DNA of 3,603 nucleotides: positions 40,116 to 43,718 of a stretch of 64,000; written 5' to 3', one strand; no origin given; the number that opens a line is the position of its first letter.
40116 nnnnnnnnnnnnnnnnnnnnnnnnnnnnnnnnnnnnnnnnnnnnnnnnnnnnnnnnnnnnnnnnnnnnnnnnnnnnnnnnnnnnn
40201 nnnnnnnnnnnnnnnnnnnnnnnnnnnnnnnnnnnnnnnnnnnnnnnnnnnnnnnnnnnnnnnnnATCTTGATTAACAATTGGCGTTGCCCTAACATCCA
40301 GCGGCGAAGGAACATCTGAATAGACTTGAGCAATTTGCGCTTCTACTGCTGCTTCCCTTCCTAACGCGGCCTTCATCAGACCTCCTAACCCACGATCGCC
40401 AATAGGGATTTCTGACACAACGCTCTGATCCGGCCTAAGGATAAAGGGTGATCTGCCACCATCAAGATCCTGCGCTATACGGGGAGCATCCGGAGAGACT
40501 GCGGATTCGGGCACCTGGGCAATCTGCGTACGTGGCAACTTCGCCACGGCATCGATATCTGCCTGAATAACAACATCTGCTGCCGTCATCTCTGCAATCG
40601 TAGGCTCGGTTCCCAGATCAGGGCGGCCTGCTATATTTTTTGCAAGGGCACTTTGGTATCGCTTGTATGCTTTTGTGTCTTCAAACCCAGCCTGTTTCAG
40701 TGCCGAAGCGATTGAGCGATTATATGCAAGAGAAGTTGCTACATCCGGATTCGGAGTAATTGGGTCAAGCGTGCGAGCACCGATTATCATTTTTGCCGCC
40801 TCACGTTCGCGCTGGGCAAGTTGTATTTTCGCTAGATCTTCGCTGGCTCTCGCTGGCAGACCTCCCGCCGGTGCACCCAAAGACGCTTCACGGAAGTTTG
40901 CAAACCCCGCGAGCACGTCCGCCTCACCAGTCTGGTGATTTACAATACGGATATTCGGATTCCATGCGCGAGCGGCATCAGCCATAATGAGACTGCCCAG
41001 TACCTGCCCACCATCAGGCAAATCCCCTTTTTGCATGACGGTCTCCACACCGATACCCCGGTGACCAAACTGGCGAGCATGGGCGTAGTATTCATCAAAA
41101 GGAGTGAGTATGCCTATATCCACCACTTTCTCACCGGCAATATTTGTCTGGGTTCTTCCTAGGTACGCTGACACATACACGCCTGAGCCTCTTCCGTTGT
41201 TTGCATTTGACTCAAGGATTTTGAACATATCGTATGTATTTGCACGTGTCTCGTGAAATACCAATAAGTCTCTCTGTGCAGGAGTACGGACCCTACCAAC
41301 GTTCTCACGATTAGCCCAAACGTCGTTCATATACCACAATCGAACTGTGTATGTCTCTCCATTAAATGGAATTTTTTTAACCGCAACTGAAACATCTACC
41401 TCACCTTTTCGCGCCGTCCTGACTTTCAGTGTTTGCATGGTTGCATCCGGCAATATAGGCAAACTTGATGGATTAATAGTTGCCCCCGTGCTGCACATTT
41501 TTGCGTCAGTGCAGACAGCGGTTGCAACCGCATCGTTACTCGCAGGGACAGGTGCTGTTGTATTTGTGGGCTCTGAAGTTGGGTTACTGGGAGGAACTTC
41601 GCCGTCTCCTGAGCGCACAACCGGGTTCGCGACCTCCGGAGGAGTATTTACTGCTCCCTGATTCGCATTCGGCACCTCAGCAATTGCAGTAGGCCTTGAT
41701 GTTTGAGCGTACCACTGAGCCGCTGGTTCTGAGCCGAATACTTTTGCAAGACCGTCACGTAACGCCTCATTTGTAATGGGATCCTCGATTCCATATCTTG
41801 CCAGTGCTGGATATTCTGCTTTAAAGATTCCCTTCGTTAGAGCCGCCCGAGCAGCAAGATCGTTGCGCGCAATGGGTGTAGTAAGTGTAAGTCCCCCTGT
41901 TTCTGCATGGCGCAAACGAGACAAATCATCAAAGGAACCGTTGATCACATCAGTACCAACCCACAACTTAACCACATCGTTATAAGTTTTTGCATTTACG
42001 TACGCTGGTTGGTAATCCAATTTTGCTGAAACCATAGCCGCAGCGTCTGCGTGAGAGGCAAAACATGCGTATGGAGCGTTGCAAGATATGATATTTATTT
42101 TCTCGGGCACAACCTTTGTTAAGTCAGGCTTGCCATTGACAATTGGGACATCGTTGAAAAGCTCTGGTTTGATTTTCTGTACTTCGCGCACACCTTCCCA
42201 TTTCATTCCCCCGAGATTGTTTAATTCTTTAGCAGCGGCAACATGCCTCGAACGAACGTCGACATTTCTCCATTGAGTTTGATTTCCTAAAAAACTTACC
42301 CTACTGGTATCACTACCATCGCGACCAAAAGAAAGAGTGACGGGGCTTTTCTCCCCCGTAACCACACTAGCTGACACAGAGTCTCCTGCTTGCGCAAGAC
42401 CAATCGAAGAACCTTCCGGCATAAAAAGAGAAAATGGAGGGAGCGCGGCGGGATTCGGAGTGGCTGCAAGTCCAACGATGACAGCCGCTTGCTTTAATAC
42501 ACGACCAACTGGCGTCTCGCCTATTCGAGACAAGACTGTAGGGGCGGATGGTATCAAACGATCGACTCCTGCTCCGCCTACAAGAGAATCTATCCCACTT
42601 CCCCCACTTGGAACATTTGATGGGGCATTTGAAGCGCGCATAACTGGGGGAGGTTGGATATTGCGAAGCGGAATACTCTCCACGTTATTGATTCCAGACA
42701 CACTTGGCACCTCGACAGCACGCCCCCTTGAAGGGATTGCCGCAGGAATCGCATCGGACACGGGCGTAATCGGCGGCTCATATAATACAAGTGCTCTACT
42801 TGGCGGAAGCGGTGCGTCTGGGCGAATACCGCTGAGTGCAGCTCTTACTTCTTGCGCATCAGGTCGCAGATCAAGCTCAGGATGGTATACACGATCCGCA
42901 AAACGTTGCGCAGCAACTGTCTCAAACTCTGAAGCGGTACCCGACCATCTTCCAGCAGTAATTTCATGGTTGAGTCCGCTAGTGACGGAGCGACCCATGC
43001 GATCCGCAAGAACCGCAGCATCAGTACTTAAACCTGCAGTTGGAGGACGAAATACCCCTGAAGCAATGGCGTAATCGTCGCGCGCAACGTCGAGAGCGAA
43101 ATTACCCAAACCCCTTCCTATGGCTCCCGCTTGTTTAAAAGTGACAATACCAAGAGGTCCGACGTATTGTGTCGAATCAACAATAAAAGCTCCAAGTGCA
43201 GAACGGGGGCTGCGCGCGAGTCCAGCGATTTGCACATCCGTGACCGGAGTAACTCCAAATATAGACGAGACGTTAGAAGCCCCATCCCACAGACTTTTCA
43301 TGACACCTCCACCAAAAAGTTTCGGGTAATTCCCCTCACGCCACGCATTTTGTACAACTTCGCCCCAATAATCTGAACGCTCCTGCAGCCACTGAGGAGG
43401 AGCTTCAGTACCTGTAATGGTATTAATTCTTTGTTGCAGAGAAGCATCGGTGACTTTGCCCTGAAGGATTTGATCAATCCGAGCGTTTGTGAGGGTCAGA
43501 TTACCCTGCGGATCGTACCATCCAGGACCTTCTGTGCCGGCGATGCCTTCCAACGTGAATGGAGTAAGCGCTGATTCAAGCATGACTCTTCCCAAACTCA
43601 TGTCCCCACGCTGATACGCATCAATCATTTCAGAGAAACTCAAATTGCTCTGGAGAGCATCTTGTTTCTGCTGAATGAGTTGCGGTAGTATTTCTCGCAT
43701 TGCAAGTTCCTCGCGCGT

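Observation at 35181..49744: A 14.5-kb same-strand surface-protein locus: htpX-lemA, a 3287-aa giant secreted protein, a 135-aa secreted protein and an 869-aa secreted protein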

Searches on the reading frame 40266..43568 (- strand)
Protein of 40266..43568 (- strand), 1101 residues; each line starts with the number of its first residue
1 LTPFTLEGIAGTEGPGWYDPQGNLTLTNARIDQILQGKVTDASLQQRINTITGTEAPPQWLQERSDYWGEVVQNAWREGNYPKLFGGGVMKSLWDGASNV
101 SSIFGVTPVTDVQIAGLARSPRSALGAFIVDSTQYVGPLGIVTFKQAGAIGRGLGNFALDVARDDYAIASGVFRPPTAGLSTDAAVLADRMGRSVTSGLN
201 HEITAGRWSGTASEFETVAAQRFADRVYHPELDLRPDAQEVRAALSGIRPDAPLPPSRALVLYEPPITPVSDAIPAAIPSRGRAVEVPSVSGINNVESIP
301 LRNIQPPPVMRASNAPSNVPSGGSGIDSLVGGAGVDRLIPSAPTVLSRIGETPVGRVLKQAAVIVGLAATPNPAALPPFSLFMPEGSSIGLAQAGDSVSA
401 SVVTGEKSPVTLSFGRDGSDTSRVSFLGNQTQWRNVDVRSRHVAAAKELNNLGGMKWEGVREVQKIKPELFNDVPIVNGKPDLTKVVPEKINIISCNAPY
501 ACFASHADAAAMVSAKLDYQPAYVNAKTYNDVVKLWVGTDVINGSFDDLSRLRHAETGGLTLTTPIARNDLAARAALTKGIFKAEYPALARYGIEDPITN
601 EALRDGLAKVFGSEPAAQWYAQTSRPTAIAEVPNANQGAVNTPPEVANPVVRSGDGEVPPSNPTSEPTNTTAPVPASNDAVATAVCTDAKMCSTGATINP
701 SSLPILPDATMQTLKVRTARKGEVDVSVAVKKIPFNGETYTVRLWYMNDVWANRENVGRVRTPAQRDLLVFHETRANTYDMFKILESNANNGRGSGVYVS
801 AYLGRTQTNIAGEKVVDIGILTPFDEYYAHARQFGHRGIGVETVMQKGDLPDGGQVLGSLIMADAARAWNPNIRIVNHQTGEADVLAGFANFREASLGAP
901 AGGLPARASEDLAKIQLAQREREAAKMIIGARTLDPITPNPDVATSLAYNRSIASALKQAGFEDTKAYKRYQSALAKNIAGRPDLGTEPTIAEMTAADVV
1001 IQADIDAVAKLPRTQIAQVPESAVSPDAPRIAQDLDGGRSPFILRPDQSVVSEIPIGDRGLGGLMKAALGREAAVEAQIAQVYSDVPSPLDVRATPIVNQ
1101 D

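Call 44: search_protein_representatives(protein=window:40266-43568:-)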
Query: 1101 residues. Proteins with E-value up to 0.001 (for the whole library): 5; up to 1e-10: 2; up to 1e-30: 1. The best 5 are listed.
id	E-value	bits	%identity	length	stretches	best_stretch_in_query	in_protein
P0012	1.7e-35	139.1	46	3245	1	445-631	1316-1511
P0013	5.1e-28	114.4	32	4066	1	431-905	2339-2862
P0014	1.8e-05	39.7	31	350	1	765-948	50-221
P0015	3.7e-04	35.3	30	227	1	770-886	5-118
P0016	6.5e-04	34.5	26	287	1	758-909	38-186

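Call 45: search_protein_families(library=pfam, proteins=[P0012, P0013, P0014, P0015, P0016], max_evalue=0.01)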
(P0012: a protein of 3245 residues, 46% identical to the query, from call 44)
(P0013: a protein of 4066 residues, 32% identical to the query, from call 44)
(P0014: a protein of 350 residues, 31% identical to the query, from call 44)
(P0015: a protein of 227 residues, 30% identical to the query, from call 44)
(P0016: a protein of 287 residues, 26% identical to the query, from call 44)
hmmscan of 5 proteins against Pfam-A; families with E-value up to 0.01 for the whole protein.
P0012 (3245 aa): 3 families
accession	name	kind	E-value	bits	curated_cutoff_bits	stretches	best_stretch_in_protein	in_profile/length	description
PF01510.30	Amidase_2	-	1.4e-14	54.9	26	1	1605-1759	4-128/131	N-acetylmuramoyl-L-alanine amidase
PF06414.18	Zeta_toxin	-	1.6e-08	34.7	22.3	1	2608-2699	98-187/199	Zeta toxin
PF08291.16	Peptidase_M15_3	-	5.4e-08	33.4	23.2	1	1932-1993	25-84/108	Peptidase M15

P0013 (4066 aa): 0 families

P0014 (350 aa): 0 families

P0015 (227 aa): 0 families

P0016 (287 aa): 0 families

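Call 85: search_protein_families(library=phrogs, proteins=[P0013], max_evalue=0.1)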
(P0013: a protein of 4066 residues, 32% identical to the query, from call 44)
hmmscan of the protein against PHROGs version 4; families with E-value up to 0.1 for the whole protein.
P0013 (4066 aa): 0 families

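Call 97: find_encoding_contigs(protein=P0016, flank=6000, max_places=3)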
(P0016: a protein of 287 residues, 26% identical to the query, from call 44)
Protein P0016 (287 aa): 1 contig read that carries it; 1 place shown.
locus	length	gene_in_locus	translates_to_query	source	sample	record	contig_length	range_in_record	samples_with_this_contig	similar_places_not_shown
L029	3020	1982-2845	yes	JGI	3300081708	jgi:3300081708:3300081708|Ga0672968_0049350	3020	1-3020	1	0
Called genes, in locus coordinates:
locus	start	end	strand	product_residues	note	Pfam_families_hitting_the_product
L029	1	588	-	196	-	?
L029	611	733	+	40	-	-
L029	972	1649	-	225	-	PF02371:Transposase_20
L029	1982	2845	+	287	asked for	-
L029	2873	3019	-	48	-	?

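Call 98: find_encoding_contigs(protein=P0012, flank=8000, max_places=2)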
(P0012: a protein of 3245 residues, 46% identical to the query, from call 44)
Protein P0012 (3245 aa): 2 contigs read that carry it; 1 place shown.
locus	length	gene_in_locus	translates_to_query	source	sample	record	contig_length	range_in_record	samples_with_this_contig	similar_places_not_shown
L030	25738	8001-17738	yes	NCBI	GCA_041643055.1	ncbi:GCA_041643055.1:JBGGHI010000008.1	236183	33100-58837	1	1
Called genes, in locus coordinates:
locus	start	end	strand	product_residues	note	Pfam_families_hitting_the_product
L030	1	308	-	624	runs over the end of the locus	PF00496:SBP_bac_5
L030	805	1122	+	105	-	PF00166:Cpn10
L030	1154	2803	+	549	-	PF00118:Cpn60_TCP1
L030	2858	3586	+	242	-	-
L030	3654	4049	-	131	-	-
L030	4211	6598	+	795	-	-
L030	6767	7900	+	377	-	-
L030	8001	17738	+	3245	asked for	PF01510:Amidase_2, PF08291:Peptidase_M15_3, PF06414:Zeta_toxin (weak)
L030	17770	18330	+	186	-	PF04011:LemA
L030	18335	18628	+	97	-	-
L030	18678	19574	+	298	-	PF01435:Peptidase_M48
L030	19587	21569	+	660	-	PF00122:E1-E2_ATPase, PF00702:Hydrolase, PF08282:Hydrolase_3 (faint)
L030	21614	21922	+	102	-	-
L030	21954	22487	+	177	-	PF07610:DUF1573, PF22544:HYDIN_VesB_CFA65-like_Ig (faint)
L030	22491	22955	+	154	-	PF07610:DUF1573, PF22544:HYDIN_VesB_CFA65-like_Ig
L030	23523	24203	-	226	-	PF02463:SMC_N (weak), PF00005:ABC_tran, PF13304:AAA_21 (faint)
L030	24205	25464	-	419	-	PF02687:FtsX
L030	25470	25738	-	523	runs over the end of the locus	PF25954:Beta-barrel_RND_2 (faint), PF25967:RND-MFP_C (faint), PF25975:CzcB_C, PF25989:YknX_C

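Call 99: find_encoding_contigs(protein=P0013, flank=8000, max_places=2)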
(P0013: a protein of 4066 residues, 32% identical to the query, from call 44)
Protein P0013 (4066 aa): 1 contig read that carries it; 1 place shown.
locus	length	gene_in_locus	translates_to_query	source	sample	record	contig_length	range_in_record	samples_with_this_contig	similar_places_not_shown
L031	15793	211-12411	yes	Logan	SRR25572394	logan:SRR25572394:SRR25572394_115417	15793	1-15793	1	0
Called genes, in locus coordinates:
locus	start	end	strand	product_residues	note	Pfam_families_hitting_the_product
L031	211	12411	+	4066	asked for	-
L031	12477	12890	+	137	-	-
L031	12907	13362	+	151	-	-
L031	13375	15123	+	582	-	PF00916:Sulfate_transp, PF16983:MFS_MOT1 (weak), PF01740:STAS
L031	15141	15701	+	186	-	PF04011:LemA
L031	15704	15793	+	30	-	?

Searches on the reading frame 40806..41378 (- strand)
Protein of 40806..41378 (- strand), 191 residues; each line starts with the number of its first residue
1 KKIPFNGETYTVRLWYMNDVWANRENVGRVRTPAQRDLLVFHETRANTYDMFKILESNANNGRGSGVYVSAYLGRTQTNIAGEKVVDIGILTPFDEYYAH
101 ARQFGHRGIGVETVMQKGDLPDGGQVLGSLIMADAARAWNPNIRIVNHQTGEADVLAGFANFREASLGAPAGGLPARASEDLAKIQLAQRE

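Call 49: search_solved_structures(query=A3, max_evalue=10, show_alignments=3)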
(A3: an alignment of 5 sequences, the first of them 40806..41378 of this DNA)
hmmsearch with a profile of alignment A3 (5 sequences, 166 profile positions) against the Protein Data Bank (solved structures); distinct sequences matched with E-value up to 10: 1.
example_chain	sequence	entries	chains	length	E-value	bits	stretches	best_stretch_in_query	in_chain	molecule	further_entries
8a8y_A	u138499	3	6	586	1.9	11.2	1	71-154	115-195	1-deoxy-D-xylulose-5-phosphate synthase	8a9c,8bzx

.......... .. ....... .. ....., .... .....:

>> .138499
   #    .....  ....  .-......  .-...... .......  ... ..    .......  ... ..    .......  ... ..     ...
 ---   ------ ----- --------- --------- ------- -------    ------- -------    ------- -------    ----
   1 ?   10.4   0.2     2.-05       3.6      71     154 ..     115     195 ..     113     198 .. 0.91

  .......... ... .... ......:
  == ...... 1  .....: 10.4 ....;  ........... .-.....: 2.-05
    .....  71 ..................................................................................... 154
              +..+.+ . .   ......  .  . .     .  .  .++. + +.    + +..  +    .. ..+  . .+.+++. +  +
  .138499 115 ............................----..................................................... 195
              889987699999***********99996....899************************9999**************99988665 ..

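Call 56: predict_structure(alignment_id=A3)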
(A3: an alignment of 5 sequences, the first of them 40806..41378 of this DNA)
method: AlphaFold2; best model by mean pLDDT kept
length: 191 residues; sequences in the alignment: 5
mean_pLDDT: 74.4   pTM: 0.74
mean pLDDT of the five models: 74.4, 72.7, 72.2, 71.4, 67.9
residues with pLDDT >= 90: 39; 70-90: 84; 50-70: 43; < 50: 25
segments of 3 or more residues with pLDDT < 50: 171-191
pLDDT, mean of each block of 10 residues (from residue 1): 90 81 53 69 84 81 61 92 93 67 69 84 91 85 83 81 69 44 39 34
secondary structure, 60 per line:
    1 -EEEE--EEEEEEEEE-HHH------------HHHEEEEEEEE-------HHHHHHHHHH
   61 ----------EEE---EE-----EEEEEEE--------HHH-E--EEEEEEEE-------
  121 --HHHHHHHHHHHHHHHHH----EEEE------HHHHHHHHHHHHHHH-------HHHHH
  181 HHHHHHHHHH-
elements in order: E2-5 E8-16 E36-43 H51-60 E71-73 E84-90 E106-113 H123-139 E144-147 H154-168 H176-190

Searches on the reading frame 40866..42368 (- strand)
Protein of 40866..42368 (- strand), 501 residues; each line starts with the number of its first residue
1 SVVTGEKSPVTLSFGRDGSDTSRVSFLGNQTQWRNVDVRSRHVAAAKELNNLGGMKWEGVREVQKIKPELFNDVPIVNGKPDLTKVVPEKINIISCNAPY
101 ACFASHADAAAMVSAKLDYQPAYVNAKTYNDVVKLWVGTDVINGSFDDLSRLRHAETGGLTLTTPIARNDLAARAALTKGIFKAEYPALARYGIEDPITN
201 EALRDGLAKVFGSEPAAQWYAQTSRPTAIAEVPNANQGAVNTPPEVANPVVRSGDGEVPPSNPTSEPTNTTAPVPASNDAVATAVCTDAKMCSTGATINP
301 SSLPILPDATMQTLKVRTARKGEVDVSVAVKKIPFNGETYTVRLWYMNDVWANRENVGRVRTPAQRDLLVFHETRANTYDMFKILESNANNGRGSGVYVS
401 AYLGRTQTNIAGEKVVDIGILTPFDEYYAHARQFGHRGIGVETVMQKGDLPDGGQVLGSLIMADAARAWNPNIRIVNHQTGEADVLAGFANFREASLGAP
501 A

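Call 18: find_homologous_proteins(query=window:40866-42368:-, max_evalue=0.001)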
Query window:40866-42368:-: 8000 candidates shared short words with the query, none scored E <= 0.001.
